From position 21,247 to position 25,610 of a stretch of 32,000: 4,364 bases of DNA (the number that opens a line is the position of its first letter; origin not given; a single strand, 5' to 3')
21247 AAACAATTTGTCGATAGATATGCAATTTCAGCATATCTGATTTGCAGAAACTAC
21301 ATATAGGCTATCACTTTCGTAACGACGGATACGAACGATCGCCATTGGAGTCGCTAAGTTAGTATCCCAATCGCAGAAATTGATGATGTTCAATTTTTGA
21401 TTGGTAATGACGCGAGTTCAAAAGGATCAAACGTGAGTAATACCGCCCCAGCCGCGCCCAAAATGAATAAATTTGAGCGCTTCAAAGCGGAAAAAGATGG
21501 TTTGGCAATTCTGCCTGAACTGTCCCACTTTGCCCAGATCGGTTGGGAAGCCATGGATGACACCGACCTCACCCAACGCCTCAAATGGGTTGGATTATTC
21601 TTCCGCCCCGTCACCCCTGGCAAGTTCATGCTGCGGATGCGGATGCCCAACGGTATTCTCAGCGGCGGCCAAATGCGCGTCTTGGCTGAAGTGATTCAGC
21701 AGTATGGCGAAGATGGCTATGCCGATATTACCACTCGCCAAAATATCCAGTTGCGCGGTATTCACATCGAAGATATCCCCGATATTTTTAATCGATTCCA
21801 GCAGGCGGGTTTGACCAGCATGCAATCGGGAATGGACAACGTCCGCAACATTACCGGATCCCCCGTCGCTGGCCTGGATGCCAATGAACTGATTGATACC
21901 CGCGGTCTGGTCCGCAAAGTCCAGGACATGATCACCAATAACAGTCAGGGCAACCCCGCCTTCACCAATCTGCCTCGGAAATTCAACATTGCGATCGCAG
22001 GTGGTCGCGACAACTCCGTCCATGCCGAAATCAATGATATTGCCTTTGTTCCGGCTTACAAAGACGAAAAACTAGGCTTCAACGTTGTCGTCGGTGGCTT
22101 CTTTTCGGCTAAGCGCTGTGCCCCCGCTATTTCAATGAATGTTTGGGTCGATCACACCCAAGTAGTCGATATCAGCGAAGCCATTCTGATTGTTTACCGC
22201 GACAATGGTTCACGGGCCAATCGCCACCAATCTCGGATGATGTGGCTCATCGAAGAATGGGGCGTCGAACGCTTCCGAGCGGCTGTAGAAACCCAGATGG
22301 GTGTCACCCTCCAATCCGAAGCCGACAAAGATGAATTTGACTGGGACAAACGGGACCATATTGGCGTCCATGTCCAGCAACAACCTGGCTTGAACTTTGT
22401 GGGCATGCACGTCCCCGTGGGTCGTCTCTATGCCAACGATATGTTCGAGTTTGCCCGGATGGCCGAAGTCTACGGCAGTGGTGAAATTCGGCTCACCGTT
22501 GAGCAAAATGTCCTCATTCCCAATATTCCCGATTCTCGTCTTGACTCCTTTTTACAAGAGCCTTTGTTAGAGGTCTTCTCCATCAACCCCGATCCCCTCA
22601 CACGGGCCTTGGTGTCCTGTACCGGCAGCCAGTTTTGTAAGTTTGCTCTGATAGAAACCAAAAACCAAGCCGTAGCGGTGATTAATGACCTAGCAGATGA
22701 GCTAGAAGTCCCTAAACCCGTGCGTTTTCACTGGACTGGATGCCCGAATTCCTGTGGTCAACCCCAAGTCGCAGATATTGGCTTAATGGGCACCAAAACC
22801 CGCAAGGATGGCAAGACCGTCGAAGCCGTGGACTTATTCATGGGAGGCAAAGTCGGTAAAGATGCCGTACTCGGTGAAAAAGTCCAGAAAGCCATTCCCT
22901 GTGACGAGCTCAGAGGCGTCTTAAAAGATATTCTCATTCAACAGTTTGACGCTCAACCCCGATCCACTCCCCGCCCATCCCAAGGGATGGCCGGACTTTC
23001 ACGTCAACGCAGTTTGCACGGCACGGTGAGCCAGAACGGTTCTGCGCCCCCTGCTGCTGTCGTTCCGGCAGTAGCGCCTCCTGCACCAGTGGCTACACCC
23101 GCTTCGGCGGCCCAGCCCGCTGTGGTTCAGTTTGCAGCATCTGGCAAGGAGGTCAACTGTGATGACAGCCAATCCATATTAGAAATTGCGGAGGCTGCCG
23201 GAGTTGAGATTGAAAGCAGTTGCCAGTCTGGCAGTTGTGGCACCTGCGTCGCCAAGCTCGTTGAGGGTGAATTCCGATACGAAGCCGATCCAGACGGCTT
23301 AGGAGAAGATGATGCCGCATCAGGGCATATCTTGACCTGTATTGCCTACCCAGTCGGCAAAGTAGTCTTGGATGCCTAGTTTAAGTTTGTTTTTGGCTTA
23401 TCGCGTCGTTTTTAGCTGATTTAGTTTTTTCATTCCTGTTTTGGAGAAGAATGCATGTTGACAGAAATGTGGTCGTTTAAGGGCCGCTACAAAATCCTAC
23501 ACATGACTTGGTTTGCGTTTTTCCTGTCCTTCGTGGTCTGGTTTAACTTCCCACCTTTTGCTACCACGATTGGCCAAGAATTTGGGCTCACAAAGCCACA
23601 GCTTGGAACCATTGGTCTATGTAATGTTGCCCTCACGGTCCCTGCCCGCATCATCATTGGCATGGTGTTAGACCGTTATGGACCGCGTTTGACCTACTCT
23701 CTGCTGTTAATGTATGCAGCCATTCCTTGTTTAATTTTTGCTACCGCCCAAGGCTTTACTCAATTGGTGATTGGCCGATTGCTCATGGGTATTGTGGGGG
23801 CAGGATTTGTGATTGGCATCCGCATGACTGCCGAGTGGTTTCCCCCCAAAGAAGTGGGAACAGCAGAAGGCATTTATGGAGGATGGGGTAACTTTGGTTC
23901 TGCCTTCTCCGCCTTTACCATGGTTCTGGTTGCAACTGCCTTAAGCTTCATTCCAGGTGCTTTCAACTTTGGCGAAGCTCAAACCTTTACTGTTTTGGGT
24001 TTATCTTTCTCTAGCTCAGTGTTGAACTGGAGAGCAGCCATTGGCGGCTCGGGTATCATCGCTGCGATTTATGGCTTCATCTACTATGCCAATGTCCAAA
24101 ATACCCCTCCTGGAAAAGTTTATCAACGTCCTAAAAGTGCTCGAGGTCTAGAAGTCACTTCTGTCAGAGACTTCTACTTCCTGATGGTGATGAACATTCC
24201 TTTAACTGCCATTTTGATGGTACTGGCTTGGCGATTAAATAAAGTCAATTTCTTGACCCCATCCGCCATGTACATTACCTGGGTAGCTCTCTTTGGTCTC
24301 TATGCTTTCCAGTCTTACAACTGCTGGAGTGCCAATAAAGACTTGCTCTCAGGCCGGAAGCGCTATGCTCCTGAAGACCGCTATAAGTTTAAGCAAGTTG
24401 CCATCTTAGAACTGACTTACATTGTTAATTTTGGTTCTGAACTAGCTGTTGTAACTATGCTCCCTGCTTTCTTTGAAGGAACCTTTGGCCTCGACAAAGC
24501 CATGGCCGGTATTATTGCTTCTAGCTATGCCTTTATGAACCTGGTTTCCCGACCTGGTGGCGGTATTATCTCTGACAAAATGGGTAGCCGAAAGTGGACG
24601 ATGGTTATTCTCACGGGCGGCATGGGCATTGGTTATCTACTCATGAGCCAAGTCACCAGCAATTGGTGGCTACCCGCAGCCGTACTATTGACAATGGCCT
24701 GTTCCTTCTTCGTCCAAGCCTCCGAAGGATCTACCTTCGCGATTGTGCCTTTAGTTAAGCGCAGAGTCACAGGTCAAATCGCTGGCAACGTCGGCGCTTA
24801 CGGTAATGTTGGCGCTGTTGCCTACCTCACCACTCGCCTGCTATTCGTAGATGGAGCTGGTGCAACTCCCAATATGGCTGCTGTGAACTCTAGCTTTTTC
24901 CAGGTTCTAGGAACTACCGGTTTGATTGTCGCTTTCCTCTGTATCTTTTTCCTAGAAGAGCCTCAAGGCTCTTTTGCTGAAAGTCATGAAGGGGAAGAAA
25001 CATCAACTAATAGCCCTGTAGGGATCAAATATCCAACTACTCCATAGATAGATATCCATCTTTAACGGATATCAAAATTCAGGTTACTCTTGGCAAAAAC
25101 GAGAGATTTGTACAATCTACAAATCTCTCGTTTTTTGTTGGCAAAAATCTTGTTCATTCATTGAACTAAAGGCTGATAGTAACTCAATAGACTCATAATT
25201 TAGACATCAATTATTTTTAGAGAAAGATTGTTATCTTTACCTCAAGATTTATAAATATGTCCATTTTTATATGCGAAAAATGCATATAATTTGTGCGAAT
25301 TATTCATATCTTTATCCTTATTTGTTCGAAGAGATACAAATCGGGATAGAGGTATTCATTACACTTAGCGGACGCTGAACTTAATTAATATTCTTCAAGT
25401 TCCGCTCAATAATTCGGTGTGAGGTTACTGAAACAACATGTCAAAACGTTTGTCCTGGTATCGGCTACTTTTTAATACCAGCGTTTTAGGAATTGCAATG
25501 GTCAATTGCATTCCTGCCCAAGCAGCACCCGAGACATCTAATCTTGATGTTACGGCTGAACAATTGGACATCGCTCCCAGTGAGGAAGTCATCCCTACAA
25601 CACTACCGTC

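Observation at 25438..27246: SLH/OprB-type porin embedded between nrtP and narB: candidate nitrate/nitrite outer-membrane channel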

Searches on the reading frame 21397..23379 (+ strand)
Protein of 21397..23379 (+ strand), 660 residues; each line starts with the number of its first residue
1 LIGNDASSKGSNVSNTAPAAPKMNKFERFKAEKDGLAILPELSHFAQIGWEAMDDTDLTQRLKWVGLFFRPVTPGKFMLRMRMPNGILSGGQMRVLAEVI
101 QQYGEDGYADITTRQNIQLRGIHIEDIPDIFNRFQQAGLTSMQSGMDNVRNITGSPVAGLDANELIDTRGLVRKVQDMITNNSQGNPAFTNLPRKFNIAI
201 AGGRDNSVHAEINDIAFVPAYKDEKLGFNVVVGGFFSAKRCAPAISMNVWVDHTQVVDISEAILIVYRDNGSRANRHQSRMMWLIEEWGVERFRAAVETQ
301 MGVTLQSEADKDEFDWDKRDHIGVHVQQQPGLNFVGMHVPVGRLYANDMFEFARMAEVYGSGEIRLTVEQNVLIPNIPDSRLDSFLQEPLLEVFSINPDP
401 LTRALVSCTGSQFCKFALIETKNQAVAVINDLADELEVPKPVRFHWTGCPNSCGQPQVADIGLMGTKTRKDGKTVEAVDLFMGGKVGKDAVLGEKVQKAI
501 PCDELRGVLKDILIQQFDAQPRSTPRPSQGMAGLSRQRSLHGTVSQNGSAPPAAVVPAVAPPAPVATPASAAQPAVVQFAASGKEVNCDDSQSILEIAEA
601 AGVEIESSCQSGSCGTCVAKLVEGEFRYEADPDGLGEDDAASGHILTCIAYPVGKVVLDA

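Call 3: search_protein_families(library=pfam, proteins=[window:21397-23379:+])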
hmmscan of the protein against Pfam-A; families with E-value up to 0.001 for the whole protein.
window:21397-23379:+ (660 aa): 3 families
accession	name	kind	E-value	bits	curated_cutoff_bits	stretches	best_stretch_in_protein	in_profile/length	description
PF01077.27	NIR_SIR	-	2.4e-64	216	27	2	146-303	2-156/158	Nitrite and sulphite reductase 4Fe-4S domain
PF03460.22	NIR_SIR_ferr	-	5.1e-39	132.3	24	2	75-136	7-68/69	Nitrite/Sulfite reductase ferredoxin-like half domain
PF00111.32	Fer2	-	3e-15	56.3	21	1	582-652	6-76/77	2Fe-2S iron-sulfur cluster binding domain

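Call 4: search_protein_families(library=ncbifam, proteins=[window:21397-23379:+])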
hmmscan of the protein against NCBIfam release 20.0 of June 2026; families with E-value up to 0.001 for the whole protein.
window:21397-23379:+ (660 aa): 22 families
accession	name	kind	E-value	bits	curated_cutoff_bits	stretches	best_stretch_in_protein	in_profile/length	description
NF007125.0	PRK09566.1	equivalog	8.5e-266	882.3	594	1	20-523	9-512/513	ferredoxin--nitrite reductase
NF007126.0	PRK09567.1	equivalog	5.9e-120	401.2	523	1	16-520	58-563/595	NirA family protein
TIGR02435.1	CobG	equivalog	5.3e-72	242.9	234.8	1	77-467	18-385/388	precorrin-3B synthase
NF010029.0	PRK13504.1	equivalog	5.6e-59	199.9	457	2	190-515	213-543/575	NADPH-dependent assimilatory sulfite reductase hemoprotein subunit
TIGR02041.1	CysI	equivalog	6.1e-42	143.8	756.55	2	190-468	192-481/541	assimilatory sulfite reductase (NADPH) hemoprotein subunit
TIGR02042.1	sir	equivalog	9.5e-40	136.2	731.5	1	191-467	222-511/581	sulfite reductase, ferredoxin dependent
TIGR02912.1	sulfite_red_C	equivalog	2.8e-21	75.9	324.1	2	326-468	14-163/314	sulfite reductase subunit C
TIGR02374.1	nitri_red_nirB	equivalog_domain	1.1e-19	70.4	578.35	2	289-509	515-728/794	nitrite reductase large subunit NirB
TIGR02008.1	fdx_plant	subfamily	8.1e-16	57.6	81.15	1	582-658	13-88/97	ferredoxin [2Fe-2S]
TIGR02064.1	dsrA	equivalog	7.1e-13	48.2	392.85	1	338-472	87-226/402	dissimilatory-type sulfite reductase subunit alpha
TIGR02066.1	dsrB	equivalog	1.4e-12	47.3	341.5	1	348-470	45-172/341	dissimilatory-type sulfite reductase subunit beta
TIGR02160.1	PA_CoA_Oxy5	hypoth_equivalog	4.3e-12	45.5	420.8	1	577-656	265-346/352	1,2-phenylacetyl-CoA epoxidase subunit PaaE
NF058606.1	GlBtMonoRdsGbcB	equivalog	4.5e-12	45.5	500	1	571-659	274-361/362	glycine betaine monooxygenase reductase subunit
NF045803.1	MethMoxFADbindMmoC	equivalog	2e-10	40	500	1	586-658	16-89/343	aromatic/alkene monooxygenase hydroxylase FAD-binding subunit MmoC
NF007985.1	PRK10713.1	equivalog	4.5e-10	39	75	1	579-657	3-78/81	class I ribonucleotide reductase maintenance protein YfaE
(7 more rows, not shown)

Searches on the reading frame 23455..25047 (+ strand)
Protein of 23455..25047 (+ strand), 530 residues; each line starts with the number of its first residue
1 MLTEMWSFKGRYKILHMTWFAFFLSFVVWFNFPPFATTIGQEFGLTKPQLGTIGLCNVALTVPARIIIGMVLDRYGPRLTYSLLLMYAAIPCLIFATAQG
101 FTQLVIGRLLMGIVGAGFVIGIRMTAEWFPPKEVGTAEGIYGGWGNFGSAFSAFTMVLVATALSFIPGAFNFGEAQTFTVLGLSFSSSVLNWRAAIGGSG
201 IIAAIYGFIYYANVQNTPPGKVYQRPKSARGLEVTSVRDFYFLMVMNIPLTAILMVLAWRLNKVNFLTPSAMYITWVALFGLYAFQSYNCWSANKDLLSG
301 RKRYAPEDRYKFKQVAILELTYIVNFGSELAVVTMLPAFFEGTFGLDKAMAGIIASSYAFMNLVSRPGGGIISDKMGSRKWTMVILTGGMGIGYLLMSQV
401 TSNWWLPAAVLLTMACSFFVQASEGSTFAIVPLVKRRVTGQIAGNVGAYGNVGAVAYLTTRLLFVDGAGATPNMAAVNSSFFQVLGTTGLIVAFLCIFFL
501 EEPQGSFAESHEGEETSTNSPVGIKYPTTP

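Call 3: search_protein_families(library=pfam, proteins=[window:23455-25047:+])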
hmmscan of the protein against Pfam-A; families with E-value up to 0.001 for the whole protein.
window:23455-25047:+ (530 aa): 2 families
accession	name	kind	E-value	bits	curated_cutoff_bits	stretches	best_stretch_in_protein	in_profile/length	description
PF07690.21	MFS_1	-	6e-37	127.8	33.4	2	19-270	2-227/347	Major Facilitator Superfamily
PF01306.25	LacY_symp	-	0.0009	18.6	24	0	318-385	12-82/413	LacY proton/sugar symporter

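Call 4: search_protein_families(library=ncbifam, proteins=[window:23455-25047:+])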
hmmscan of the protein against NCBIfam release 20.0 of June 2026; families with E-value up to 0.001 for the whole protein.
window:23455-25047:+ (530 aa): 22 families
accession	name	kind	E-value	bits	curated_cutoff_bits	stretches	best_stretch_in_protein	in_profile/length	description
TIGR00886.1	2A0108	subfamily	6.2e-118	394.1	311.7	1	13-454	1-368/368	NarK family nitrate/nitrite MFS transporter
TIGR00881.1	2A0104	subfamily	8.1e-21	74.5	407.75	1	20-160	2-144/379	phosphoglycerate transporter protein PgtP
TIGR00893.1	2A0114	subfamily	6.9e-20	71.3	395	1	36-219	17-174/399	D-galactonate transporter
NF049980.1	SfMCT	equivalog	9.3e-12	44.3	320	1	300-416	200-315/378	L-lactate MFS transporter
TIGR00895.1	2A0115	subfamily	1.1e-09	37.7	418.55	1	36-154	40-159/398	aromatic acid/H+ symport family MFS transporter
NF012174.0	tet_MFS_A_B_C_D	equivalog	3.6e-09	35.9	475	2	333-412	22-102/382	Tet(A)/Tet(B)/Tet(C) family tetracycline efflux MFS transporter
TIGR00711.1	efflux_EmrB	subfamily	1.7e-07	30.4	230.2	1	310-400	252-342/485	DHA2 family efflux MFS transporter permease subunit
NF003477.0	PRK05122.1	subfamily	3.9e-07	29.1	374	1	315-414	22-119/404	MFS transporter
NF012207.0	tet_MFS_H_J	exception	6.2e-07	28.8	700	0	349-412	41-103/392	Tet(H)/Tet(J) family tetracycline efflux MFS transporter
NF007077.0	PRK09528.1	subfamily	1.6e-06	26.9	429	1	320-388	18-86/421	galactoside permease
NF012194.0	tet_MFS_J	exception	8.8e-06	24.9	870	0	350-412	42-103/398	tetracycline efflux MFS transporter Tet(J)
TIGR00890.1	2A0111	subfamily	1.8e-05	23.8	374.85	0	24-440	14-325/377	oxalate/formate antiport family MFS transporter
TIGR00880.1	2_A_01_02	superfamily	2.7e-05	24.3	131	1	66-153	16-104/141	multidrug resistance protein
NF012193.0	tet_MFS_A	exception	6.7e-05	22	840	0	349-406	42-98/394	tetracycline efflux MFS transporter Tet(A)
TIGR00882.1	2A0105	subfamily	0.00013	21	220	0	326-387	15-76/396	oligosaccharide MFS transporter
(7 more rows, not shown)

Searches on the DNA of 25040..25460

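Call 80: search_rna_families(source=window, start=25040, end=25460, threshold=evalue, max_evalue=1)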
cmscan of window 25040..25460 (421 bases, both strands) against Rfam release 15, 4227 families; matches with E-value up to 1: 9.
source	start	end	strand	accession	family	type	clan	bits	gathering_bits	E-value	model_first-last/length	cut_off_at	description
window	25088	25146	-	RF00979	mir-553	Gene; miRNA;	-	26.1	82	0.0077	1-62/62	no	mir-553 microRNA precursor family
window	25089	25203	-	RF01606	plasmodium_snoR31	Gene; snRNA; snoRNA; HACA-box;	-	25.2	60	0.28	1-145/145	no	small nucleolar RNA snoR31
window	25095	25135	+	RF00979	mir-553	Gene; miRNA;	-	23.3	82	0.042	10-53/62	no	mir-553 microRNA precursor family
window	25089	25143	+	RF03916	MIR400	Gene; miRNA;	-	22.2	83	0.036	1-103/103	no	MIR400 microRNA precursor family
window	25169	25243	-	RF00105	SNORD115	Gene; snRNA; snoRNA; CD-box;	-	20.4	39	0.27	1-82/82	no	Small nucleolar RNA SNORD115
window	25100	25189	-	RF04339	Plastid-psbJ-3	Cis-reg;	CL00152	20.2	61.7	0.49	1-125/125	no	Plastid-psbJ-3 3UTR RNA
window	25092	25137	-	RF00855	mir-254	Gene; miRNA;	-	18.1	70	0.52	1-63/63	no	mir-254 microRNA precursor family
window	25069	25164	-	RF00822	mir-274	Gene; miRNA;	-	17.9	56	0.7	1-97/97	no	mir-274 microRNA precursor family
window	25095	25135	-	RF04207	MIR5048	Gene; miRNA;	-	17.7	160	0.051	1-356/356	no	MIR5048 microRNA precursor family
